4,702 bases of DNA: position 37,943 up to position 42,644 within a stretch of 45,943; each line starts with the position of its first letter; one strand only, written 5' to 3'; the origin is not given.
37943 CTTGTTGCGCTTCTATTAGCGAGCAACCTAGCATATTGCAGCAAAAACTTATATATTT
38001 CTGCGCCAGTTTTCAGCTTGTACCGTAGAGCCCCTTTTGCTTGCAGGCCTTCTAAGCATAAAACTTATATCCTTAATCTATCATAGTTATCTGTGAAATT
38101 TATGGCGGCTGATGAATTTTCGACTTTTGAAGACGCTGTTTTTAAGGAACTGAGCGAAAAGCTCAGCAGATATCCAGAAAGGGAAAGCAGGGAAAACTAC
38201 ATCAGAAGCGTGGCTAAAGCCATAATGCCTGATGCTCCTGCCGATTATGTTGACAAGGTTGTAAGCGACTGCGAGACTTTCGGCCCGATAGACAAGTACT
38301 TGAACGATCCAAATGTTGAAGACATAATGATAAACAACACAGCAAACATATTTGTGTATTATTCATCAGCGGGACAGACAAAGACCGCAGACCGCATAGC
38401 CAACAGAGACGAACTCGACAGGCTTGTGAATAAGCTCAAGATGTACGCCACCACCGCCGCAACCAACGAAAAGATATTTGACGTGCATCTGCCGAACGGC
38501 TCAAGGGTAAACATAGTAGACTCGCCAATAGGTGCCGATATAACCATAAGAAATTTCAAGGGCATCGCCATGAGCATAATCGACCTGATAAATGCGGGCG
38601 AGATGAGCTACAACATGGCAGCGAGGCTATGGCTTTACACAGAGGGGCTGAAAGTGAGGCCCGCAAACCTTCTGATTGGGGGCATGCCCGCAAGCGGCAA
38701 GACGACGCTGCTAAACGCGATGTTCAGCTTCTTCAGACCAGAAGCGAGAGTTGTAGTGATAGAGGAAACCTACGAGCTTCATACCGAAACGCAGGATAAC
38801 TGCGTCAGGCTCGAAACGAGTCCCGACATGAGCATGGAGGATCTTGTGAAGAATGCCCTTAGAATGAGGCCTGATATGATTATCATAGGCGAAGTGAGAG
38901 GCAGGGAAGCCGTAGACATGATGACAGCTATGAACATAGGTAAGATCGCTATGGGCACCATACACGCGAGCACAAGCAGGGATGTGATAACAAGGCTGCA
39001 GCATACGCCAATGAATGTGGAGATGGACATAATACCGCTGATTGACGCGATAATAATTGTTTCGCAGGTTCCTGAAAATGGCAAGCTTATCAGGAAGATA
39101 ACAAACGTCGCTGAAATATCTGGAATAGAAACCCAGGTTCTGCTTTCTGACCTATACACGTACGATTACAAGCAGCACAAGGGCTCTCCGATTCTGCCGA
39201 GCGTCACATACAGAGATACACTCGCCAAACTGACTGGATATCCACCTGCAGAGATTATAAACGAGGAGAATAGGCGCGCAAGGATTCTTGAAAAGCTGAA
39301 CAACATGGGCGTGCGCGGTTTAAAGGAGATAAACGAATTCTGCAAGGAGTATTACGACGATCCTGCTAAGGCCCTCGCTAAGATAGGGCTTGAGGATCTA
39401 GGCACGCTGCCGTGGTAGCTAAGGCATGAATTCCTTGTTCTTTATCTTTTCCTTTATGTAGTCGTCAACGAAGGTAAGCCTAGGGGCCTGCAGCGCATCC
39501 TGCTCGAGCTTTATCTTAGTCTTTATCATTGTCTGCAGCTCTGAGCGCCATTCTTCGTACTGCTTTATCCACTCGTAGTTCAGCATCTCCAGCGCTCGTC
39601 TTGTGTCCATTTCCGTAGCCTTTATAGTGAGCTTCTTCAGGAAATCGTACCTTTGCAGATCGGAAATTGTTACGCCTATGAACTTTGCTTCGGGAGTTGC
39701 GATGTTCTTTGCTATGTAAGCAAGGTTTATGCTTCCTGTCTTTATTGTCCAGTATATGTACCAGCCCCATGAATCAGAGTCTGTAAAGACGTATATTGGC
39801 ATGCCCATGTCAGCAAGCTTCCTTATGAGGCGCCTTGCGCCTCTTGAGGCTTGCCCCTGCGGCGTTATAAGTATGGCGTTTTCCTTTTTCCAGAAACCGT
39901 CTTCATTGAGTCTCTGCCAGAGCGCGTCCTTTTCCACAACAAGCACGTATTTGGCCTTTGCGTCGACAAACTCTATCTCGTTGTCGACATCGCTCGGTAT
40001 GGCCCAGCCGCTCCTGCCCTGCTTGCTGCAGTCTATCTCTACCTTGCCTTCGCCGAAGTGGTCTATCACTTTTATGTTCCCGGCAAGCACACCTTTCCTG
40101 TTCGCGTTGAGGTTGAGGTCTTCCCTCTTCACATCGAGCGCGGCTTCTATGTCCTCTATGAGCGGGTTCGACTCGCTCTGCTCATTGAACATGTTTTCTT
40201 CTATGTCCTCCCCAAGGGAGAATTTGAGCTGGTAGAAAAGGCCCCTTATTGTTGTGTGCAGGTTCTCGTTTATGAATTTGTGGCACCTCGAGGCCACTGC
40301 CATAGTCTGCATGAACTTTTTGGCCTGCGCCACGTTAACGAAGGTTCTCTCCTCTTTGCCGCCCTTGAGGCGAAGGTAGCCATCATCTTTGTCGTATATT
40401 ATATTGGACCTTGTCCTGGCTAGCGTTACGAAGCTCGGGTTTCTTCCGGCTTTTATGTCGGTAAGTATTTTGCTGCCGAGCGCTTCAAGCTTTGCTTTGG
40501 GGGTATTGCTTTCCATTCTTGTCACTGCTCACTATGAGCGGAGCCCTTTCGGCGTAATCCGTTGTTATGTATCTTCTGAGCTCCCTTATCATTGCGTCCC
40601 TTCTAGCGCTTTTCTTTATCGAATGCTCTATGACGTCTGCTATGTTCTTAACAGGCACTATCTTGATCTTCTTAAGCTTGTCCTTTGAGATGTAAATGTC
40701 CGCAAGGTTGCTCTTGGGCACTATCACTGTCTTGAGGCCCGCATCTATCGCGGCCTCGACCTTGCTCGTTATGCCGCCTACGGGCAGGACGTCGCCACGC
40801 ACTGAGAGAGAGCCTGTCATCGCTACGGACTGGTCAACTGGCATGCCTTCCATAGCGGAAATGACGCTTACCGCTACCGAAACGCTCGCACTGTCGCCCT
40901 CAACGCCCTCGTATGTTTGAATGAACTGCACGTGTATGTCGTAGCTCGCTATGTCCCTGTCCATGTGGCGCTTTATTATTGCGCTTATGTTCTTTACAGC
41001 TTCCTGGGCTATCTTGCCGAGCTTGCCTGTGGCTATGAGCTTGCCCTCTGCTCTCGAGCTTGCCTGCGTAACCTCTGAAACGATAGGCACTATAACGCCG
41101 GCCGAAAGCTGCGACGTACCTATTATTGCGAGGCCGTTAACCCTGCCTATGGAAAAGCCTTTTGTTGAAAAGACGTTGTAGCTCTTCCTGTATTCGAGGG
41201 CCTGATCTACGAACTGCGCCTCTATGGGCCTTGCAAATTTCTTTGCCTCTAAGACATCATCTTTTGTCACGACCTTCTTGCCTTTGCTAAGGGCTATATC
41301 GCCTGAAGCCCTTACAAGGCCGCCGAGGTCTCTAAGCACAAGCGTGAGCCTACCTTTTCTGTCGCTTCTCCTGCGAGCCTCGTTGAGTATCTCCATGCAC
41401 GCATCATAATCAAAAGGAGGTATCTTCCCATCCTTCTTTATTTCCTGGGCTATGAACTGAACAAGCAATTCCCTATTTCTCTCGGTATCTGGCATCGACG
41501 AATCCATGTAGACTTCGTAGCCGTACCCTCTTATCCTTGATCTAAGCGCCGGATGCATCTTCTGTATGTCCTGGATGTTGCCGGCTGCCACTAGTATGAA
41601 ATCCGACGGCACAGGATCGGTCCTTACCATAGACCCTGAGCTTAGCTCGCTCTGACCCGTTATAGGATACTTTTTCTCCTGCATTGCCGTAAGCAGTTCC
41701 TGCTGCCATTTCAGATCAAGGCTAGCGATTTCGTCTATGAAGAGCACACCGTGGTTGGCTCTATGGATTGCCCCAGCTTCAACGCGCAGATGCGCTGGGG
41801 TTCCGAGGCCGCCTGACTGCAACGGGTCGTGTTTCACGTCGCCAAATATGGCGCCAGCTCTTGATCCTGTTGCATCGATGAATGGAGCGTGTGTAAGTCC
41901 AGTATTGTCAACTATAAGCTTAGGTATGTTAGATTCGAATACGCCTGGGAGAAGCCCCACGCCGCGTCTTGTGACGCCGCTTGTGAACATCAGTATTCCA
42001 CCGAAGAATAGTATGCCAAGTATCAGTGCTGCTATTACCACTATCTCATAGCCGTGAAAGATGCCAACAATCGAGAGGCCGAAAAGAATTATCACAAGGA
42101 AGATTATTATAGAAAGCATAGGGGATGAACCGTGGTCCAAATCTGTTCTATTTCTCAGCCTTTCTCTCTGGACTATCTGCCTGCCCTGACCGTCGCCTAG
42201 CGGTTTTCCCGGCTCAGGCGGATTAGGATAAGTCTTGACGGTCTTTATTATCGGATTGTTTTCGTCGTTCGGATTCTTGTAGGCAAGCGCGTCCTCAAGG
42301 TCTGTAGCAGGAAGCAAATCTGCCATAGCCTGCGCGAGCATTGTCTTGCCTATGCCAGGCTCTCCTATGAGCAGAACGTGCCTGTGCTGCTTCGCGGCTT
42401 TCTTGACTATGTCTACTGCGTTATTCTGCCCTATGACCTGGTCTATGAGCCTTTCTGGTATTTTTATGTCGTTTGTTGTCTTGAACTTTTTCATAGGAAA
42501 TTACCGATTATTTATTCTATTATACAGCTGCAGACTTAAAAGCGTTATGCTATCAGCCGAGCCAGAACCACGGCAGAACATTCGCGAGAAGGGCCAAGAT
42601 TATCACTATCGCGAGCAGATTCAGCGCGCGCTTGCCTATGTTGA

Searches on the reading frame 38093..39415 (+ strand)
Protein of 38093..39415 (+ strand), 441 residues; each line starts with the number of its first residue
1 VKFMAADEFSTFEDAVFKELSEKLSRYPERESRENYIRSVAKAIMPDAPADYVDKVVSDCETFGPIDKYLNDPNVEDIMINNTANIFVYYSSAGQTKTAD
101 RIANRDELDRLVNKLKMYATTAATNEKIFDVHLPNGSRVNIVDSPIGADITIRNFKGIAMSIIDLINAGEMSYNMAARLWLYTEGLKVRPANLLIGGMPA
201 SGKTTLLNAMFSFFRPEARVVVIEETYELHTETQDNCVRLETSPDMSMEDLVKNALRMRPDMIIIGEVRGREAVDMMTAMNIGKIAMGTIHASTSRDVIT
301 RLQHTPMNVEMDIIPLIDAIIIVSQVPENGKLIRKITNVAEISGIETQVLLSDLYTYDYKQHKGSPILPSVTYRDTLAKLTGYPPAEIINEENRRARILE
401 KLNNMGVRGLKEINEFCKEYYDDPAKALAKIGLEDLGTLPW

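Call 9: search_protein_families(library=pfam, proteins=[window:38093-39415:+], max_evalue=0.001)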
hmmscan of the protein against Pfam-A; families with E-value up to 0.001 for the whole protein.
window:38093-39415:+ (441 aa): 1 family
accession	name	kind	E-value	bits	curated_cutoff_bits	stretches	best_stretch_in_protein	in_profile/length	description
PF00437.27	T2SSE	-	2.6e-32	112.3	24.9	1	63-312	5-263/370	Type II/IV secretion system protein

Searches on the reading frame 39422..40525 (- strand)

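Call 9: search_protein_families(library=pfam, proteins=[window:39422-40525:-], max_evalue=0.001)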
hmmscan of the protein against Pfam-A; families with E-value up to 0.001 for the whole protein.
window:39422-40525:- (368 aa): 3 families
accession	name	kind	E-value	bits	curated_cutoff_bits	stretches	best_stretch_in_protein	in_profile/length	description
PF21180.3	TOP6A-Spo11_Toprim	-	2.6e-54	184.2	24.1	1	193-361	1-170/170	Topoisomerase 6 subunit A/Spo11, Toprim domain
PF04406.19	TP6A_N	-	2.9e-17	62.7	26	1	69-139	1-62/62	Type IIB DNA topoisomerase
PF20768.2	Topo_VI_alpha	-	4e-09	36.6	23.6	1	147-189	7-49/50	All-beta domain in DNA topoisomerase VI alpha subunit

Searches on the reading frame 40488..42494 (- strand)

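Call 9: search_protein_families(library=pfam, proteins=[window:40488-42494:-], max_evalue=0.001)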
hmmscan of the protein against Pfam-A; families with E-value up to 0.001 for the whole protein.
window:40488-42494:- (669 aa): 17 families
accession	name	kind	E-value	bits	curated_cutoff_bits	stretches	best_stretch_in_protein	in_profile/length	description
PF05362.19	Lon_C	-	2.2e-28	99.7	21.1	1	448-627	26-204/205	Lon protease (S16) C-terminal proteolytic domain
PF01078.27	Mg_chelatase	-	7.9e-15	55.2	20.3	1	18-72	3-57/207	Magnesium chelatase, subunit ChlI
PF00158.32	Sigma54_activat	-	3.5e-14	53.3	20.2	1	239-283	85-129/168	Sigma-54 interaction domain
PF07728.20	AAA_5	-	2.3e-12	47.5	22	2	247-320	66-138/139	AAA domain (dynein-related subfamily)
PF00004.35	AAA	-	1.3e-08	35.8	21.2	0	40-60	1-21/131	ATPase family associated with various cellular activities (AAA)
PF13541.12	ChlI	-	7.9e-08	32.7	27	1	489-596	15-121/121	Subunit ChlI of Mg-chelatase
PF00493.29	MCM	-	3.4e-07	30.1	23.3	0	236-275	110-149/224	MCM P-loop domain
PF05496.18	RuvB_N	-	6.4e-07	29.7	27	1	18-60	7-56/159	Holliday junction DNA helicase RuvB P-loop domain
PF20720.3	nSTAND3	-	2.1e-06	28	27.2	1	24-58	4-38/155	Novel STAND NTPase 3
PF13401.12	AAA_22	-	4.1e-06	27.6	27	0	36-64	4-32/130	AAA domain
PF14532.12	Sigma54_activ_2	-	4.3e-06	27.5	25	0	30-59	14-43/138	Sigma-54 interaction domain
PF20436.4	LonB_AAA-LID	-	4.3e-06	27.1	22.4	1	360-417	1-58/65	Archaeal LonB, AAA+ ATPase LID domain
PF07726.17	AAA_3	-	2e-05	24.9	27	0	39-61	1-23/131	ATPase family associated with various cellular activities (AAA)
PF13654.12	AAA_32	-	3.4e-05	24.3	21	1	202-306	2-108/133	LonB-like, AAA domain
PF13245.12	AAA_19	-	9.7e-05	23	25.1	0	32-64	6-38/134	AAA domain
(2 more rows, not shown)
